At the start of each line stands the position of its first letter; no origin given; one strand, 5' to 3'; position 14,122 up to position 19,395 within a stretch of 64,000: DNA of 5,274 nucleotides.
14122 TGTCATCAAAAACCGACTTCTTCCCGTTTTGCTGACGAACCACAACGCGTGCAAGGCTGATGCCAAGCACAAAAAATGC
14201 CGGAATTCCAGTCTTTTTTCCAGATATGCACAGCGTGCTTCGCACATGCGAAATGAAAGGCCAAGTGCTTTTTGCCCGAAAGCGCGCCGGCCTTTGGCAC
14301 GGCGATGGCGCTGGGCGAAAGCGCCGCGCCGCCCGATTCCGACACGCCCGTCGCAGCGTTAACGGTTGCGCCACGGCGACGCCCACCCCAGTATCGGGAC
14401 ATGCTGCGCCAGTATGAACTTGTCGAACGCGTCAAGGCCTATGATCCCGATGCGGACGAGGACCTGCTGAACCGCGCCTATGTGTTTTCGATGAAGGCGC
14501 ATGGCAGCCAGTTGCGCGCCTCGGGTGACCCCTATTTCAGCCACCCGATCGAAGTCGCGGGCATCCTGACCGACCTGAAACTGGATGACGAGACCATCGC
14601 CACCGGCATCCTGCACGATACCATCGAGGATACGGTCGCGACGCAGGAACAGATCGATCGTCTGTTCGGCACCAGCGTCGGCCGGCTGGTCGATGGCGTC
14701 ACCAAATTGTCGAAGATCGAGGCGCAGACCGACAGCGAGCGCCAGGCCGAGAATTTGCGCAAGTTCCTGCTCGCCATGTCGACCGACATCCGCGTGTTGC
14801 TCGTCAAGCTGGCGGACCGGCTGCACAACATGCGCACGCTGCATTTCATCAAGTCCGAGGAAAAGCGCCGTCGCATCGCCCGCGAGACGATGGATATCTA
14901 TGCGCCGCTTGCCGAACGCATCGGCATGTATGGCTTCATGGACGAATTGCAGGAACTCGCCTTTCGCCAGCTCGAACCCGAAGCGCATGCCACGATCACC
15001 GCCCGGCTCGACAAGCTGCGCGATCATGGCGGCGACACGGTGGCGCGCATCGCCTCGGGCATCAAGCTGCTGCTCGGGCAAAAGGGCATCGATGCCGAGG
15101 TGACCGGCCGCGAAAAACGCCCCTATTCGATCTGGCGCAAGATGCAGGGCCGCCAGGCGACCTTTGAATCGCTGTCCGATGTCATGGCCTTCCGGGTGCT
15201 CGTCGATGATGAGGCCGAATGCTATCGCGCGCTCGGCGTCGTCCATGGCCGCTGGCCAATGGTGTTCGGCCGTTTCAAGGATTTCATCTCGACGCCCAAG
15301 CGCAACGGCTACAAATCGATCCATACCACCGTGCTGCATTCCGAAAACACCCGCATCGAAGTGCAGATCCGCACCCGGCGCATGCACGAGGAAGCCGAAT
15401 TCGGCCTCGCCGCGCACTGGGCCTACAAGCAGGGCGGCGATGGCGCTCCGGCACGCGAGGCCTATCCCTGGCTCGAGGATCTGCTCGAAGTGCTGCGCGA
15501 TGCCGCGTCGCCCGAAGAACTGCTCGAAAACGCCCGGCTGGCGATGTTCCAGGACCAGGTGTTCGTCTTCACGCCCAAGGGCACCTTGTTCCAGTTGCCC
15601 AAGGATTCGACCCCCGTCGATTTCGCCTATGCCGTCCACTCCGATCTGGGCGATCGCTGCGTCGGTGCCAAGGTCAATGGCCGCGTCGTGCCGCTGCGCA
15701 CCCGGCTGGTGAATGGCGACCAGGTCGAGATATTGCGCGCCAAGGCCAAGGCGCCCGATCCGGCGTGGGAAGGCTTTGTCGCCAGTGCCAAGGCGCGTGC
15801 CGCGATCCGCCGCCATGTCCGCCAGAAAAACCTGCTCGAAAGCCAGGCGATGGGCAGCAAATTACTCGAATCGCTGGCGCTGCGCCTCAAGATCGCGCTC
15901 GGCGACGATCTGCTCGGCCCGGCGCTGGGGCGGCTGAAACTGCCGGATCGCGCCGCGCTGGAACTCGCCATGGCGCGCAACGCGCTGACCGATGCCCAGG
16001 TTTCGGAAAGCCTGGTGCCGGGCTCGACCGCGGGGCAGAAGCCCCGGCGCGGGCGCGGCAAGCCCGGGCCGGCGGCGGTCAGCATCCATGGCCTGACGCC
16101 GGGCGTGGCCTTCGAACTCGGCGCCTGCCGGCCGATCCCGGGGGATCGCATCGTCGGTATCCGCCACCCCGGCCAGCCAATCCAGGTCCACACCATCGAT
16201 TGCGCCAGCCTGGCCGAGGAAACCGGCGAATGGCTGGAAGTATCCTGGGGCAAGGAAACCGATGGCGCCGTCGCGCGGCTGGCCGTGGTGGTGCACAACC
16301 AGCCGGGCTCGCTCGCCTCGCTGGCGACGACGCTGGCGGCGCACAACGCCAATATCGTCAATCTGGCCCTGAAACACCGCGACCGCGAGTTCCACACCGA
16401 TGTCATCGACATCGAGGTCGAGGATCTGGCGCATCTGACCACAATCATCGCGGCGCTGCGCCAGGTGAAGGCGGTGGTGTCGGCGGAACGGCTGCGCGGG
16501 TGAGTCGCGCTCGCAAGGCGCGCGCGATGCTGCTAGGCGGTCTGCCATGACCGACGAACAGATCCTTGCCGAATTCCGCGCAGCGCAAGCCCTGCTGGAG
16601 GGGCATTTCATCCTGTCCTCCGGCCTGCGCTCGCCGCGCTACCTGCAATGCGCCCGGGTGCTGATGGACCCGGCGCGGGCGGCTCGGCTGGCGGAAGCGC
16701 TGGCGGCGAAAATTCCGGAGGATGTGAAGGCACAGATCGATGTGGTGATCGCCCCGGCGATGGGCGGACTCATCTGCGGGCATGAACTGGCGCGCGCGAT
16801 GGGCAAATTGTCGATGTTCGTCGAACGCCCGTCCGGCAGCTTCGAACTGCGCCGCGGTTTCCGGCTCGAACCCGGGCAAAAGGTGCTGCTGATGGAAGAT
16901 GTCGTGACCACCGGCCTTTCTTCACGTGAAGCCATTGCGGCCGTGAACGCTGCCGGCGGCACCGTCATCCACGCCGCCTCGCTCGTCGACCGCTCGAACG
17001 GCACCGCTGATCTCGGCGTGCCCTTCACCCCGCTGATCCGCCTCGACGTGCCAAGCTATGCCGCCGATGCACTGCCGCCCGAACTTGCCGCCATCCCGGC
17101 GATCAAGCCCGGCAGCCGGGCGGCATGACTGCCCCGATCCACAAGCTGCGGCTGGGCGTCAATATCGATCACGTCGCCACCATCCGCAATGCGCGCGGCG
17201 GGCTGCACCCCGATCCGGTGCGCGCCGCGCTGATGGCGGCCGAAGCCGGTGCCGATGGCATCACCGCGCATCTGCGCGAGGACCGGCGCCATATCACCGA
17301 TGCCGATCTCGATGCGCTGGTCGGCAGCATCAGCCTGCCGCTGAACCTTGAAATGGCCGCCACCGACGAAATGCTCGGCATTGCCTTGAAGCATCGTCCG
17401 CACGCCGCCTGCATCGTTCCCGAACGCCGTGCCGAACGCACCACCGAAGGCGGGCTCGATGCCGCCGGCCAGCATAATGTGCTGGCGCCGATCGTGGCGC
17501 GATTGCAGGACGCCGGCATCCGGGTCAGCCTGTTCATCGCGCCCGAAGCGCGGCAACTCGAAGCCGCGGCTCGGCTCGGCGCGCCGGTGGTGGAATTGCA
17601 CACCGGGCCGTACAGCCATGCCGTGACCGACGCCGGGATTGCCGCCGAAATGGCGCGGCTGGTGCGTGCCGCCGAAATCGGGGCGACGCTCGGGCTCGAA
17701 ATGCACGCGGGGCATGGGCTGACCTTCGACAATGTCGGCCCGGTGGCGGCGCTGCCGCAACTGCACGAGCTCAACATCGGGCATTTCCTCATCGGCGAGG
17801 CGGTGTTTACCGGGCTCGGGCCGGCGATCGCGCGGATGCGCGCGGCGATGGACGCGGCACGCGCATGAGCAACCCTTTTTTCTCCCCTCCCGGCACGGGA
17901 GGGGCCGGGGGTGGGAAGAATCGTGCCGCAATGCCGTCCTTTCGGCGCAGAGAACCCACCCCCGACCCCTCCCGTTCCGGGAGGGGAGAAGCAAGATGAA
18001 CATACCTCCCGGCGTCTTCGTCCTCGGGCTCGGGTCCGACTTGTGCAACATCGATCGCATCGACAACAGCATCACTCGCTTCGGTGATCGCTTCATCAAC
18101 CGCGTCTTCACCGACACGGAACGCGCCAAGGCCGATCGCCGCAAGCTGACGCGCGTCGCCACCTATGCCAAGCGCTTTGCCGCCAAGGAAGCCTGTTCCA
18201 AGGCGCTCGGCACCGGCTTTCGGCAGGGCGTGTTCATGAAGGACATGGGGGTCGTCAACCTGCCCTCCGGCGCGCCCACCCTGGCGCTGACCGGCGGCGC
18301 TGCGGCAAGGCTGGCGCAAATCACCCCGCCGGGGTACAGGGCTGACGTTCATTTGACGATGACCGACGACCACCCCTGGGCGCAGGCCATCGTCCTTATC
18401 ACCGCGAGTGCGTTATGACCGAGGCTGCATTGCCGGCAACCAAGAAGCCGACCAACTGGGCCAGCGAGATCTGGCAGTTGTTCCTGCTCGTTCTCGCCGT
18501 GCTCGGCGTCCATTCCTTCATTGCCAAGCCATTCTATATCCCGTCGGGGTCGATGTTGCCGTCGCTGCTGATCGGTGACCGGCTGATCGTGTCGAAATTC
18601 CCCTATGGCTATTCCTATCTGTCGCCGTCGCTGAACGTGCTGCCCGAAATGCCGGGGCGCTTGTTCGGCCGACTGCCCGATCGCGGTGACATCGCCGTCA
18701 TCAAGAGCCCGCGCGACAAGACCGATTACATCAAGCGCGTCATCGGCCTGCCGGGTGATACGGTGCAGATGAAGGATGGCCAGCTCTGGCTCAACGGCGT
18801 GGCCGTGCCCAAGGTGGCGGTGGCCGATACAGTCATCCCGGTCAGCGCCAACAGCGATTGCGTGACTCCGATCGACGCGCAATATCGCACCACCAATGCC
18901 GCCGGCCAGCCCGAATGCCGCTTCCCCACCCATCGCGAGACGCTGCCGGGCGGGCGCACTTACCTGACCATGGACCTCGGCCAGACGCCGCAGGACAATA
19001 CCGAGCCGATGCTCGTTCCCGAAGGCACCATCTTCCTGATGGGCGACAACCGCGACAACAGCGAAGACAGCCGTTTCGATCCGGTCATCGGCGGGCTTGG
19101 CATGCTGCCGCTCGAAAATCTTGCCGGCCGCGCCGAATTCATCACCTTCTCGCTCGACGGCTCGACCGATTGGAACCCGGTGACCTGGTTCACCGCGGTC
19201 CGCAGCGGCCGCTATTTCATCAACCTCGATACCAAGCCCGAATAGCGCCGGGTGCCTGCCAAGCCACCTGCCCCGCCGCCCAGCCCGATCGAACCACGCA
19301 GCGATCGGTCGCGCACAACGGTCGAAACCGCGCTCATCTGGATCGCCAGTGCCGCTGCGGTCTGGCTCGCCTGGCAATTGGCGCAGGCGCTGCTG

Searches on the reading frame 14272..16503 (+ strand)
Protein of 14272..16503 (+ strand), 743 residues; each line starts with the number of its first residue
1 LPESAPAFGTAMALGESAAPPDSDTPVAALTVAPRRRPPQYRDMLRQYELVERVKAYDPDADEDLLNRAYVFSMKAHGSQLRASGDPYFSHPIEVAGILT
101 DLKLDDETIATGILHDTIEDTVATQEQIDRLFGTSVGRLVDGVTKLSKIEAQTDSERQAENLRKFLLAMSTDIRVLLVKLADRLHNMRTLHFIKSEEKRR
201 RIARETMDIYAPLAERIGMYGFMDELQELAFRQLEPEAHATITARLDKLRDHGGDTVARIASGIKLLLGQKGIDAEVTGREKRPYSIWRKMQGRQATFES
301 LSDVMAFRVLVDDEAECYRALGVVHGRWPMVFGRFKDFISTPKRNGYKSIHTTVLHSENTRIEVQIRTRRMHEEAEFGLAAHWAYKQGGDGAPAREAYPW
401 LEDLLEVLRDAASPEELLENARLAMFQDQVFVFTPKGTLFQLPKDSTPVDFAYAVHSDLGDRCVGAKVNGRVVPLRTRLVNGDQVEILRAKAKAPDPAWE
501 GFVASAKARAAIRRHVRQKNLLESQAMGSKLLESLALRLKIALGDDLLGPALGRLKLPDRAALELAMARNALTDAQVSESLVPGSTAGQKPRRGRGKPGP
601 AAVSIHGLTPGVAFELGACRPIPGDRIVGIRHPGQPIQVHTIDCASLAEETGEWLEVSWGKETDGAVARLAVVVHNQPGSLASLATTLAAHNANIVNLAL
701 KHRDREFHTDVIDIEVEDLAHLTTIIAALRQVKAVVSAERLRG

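Call 3: search_protein_families(library=pfam, proteins=[window:14272-16503:+], max_evalue=0.01)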
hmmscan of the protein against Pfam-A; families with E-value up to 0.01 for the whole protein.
window:14272-16503:+ (743 aa): 10 families
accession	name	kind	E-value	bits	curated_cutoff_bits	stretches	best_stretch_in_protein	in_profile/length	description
PF13328.12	HD_4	-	2.4e-49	167.5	27.2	1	69-219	1-155/156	HD domain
PF04607.23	RelA_SpoT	-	2e-39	134.8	27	1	279-389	1-112/113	Region found in RelA / SpoT proteins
PF02824.27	TGS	-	2e-22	79.4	22.2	1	430-488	1-59/60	TGS domain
PF19296.4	RelA_AH_RIS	-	4.3e-16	60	23.8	2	501-587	2-88/185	RelA/SpoT, AH and RIS domains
PF13291.12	ACT_4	-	2.1e-14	54.4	27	1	668-740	7-80/80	ACT domain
PF01966.28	HD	-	1.2e-10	42.1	22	1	88-187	1-116/116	HD domain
PF01842.31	ACT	-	8.9e-08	32.2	27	1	670-730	3-65/66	ACT domain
PF22629.2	ACT_AHAS_ss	-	8.5e-05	23.1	27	1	670-736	1-66/67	AHAS small subunit-like ACT domain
PF02597.26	ThiS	-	0.0059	17.6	22.5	0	462-490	41-72/76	ThiS family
PF22190.2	TTHA0829-like_ACT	-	0.0075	16.7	27.4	0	669-723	4-56/70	TTHA0829-like ACT domain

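Call 4: search_protein_families(library=ncbifam, proteins=[window:14272-16503:+], max_evalue=0.01)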
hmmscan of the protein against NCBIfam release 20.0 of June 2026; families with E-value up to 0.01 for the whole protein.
window:14272-16503:+ (743 aa): 10 families
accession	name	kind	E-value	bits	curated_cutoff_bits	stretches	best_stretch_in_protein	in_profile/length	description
TIGR00691.1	spoT_relA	subfamily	3e-191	637.3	499.2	1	69-738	1-685/687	RelA/SpoT family protein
NF008303.0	PRK11092.1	equivalog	2.6e-168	561.4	947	1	50-742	7-701/702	bifunctional GTP diphosphokinase/guanosine-3',5'-bis pyrophosphate 3'-pyrophosphohydrolase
NF008124.0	PRK10872.1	equivalog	2.8e-123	413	728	2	86-542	53-522/744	GTP diphosphokinase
NF053588.1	GTPPhKinYjbM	equivalog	5.6e-06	26.3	320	1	277-372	40-146/201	GTP diphosphokinase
NF006352.0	PRK08577.1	equivalog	0.00016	21.7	140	1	665-735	54-129/136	hypothetical protein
TIGR01127.1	ilvA_1Cterm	equivalog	0.00025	20.2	378.75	1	662-731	300-373/380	threonine ammonia-lyase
NF007171.0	PRK09602.1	subfamily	0.00058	18.8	387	1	440-487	344-393/397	YchF-related putative GTPase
NF008759.0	PRK11790.1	equivalog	0.00099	17.9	404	1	666-737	338-405/410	phosphoglycerate dehydrogenase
NF005600.0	PRK07334.1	equivalog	0.001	17.8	496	1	664-736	328-404/408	threonine ammonia-lyase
NF005111.0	PRK06545.2-3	equivalog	0.0032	16.5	344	1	666-721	301-355/371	prephenate dehydrogenase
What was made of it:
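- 14401..16503 (+): spoT, right flank of the insertion, divergent from gene B. TIGR00691 at 637 bits (call 4).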

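Call 17: find_related_loci(query=window:14272-16503:+, collection=genome_contigs, flank=10000)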
Query window:14272-16503:+ (743 aa) in genome_contigs; peptide patterns used: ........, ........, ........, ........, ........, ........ (x = any residue, [..] = any of these).
600 stretches matched a pattern (row limit reached: there are more); 583 encode a relative of the query (tblastn E <= 1e-3); the best 80 are kept; 80 distinct loci.
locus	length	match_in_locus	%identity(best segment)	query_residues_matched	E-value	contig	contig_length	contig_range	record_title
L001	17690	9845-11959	91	39-743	0e+0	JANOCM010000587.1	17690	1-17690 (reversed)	MAG: Alphaproteobacteria bacterium isolate VAR_17_metabat_392 VAR_17_k141_2461149, whole genome shotgun sequence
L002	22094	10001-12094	70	44-743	0e+0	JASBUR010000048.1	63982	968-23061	MAG: Sphingomonadaceae bacterium isolate BWSM_79 k141_423364, whole genome shotgun sequence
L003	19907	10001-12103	78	44-742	0e+0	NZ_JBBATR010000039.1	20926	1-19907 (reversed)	MAG: Sandarakinorhabdus sp. isolate EUL_276 ctg39-EUL_276, whole genome shotgun sequence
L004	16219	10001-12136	62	32-741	0e+0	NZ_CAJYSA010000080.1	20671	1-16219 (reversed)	MAG: uncultured Sphingomonas sp. isolate SP415_1_metabat2_genome_mining.10, whole genome shotgun sequence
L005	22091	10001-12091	63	44-741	0e+0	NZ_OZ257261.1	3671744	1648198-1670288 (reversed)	MAG: Sphingopyxis sp. isolate be9f97a2-0614-4394-aee9-e68aeab5f51b chromosome 1, complete sequence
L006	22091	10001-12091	63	44-741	0e+0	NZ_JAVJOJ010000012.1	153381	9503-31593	MAG: Sphingopyxis sp. isolate A1-SPW-19 k141_16989, whole genome shotgun sequence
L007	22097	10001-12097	64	42-740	0e+0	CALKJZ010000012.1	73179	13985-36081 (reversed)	MAG: uncultured Sphingomonadaceae bacterium isolate N1_Bin_METABAT__198_1 genome assembly, contig: c_000000290215, whole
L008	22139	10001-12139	63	36-741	0e+0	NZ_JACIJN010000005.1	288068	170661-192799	Sphingomonas endophytica strain DSM 101535 Ga0373358_05, whole genome shotgun sequence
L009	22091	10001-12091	63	44-741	0e+0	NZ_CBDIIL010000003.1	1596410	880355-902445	MAG: Sphingopyxis sp. isolate 688b1323-39eb-4751-96a3-2fd67a8f70e9 contig_3, whole genome shotgun sequence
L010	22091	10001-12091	62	44-741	0e+0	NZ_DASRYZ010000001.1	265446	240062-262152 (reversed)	MAG: Sphingopyxis sp. isolate SMAG_U13687 k141_7029, whole genome shotgun sequence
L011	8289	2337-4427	62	44-741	0e+0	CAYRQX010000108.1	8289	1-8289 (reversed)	MAG TPA_asm: uncultured Sphingopyxis sp. isolate SRP092902_co1_239 genome assembly, contig: NODE_16015_length_8289_cov_1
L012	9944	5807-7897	62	44-741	0e+0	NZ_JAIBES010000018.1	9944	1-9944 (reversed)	MAG: Sphingopyxis sp. isolate BC_concoct.bin.48 BC_k141_103899, whole genome shotgun sequence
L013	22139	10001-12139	62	36-741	0e+0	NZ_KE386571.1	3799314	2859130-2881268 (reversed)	Sphingomonas phyllosphaerae FA2 SphspDRAFT_scaffold1.1, whole genome shotgun sequence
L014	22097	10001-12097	63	44-743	0e+0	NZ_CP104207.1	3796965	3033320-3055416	Sphingopyxis sp. PET50 chromosome, complete genome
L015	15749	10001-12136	64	33-743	0e+0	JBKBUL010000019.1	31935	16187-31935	MAG: Sphingomonadaceae bacterium isolate 21I_069.bin.42 NODE_1079_length_31935_cov_3.058088, whole genome shotgun sequen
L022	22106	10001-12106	64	44-743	0e+0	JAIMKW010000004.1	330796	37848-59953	MAG: Sandarakinorhabdus sp. isolate GA_180221_E-2-1-MAG-62_40 NODE_6_length_330825_cov_21.770889, whole genome shotgun s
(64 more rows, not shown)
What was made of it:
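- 14401..16503 (+): Relatives align from residue 44 of the long ORF (call 17).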

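Call 22: search_protein_families(library=pfam, proteins=[L001:779-2557:+, L001:2503-4551:-, L001:4794-6062:-, L001:5936-7993:+, L001:5675-7630:-, L001:7411-8430:-, L001:8471-9778:-, L001:8750-9793:+, L022:8162-9199:+, L022:9205-9888:+], max_evalue=0.0001)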
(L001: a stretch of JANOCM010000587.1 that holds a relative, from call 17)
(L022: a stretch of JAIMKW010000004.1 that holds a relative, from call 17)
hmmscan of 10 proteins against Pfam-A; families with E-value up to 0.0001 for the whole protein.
L001:779-2557:+ (592 aa): 0 families

L001:2503-4551:- (682 aa): 1 family
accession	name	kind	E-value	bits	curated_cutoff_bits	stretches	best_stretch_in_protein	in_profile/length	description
PF00082.27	Peptidase_S8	-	2e-07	31.1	21.8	1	345-521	63-255/288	Subtilase family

L001:4794-6062:- (422 aa): 4 families
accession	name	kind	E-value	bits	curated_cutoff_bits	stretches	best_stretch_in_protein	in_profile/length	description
PF00561.26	Abhydrolase_1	-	3.1e-29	102.8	25.8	1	166-401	1-244/245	alpha/beta hydrolase fold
PF12697.13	Abhydrolase_6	-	1.2e-21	78.8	26.3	1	168-403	1-212/217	Alpha/beta hydrolase family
PF12146.15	Hydrolase_4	-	3.1e-12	46.7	27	1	167-400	6-237/239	Serine aminopeptidase, S33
PF00975.26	Thioesterase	-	2.2e-05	25.3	26.4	1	168-255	3-91/226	Thioesterase domain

L001:5936-7993:+ (685 aa): 0 families

L001:5675-7630:- (651 aa): 4 families
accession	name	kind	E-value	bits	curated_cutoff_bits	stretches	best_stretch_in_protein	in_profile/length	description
PF13519.12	VWA_2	-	9.6e-15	55.6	27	1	475-578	1-106/107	von Willebrand factor type A domain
PF17863.7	AAA_lid_2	-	7.1e-11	42.1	22.7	1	279-341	7-70/74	AAA lid domain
PF00092.34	VWA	-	1.4e-07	32.3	23.8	1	476-588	3-119/174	von Willebrand factor type A domain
PF01882.25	DUF58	-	2.5e-06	27.3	23.4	1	454-577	17-142/216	Protein of unknown function DUF58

L001:7411-8430:- (339 aa): 5 families
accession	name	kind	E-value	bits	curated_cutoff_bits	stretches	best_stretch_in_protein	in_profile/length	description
PF17863.7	AAA_lid_2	-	1.5e-13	50.7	22.7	1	265-324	5-65/74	AAA lid domain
PF01078.27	Mg_chelatase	-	1.3e-12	48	20.3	1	114-184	88-158/207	Magnesium chelatase, subunit ChlI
PF07728.20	AAA_5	-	5.3e-08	33.4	22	0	97-197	33-139/139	AAA domain (dynein-related subfamily)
PF13401.12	AAA_22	-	7.4e-06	26.8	27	1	33-180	8-122/130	AAA domain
PF13191.12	AAA_16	-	4.6e-05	24.4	32.6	1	19-60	13-57/167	AAA ATPase domain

L001:8471-9778:- (435 aa): 2 families
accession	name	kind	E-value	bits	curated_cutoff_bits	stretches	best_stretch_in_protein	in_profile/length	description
PF04055.27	Radical_SAM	-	6.7e-16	59.3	29.5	1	223-345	46-165/166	Radical SAM superfamily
PF21016.3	RlmN_N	-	8.2e-11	41.9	24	1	30-91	3-60/60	Ribosomal RNA large subunit methyltransferase N-terminal domain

L001:8750-9793:+ (347 aa): 0 families

L022:8162-9199:+ (345 aa): 0 families

L022:9205-9888:+ (227 aa): 0 families

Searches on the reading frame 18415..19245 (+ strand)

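Call 66: search_protein_families(library=pfam, proteins=[window:18415-19245:+], max_evalue=1e-8)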
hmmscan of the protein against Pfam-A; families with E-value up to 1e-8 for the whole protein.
window:18415-19245:+ (276 aa): 1 family
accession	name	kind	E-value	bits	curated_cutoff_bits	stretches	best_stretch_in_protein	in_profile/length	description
PF10502.14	Peptidase_S26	-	7.7e-44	150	22.9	1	19-244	5-167/168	Signal peptidase, peptidase S26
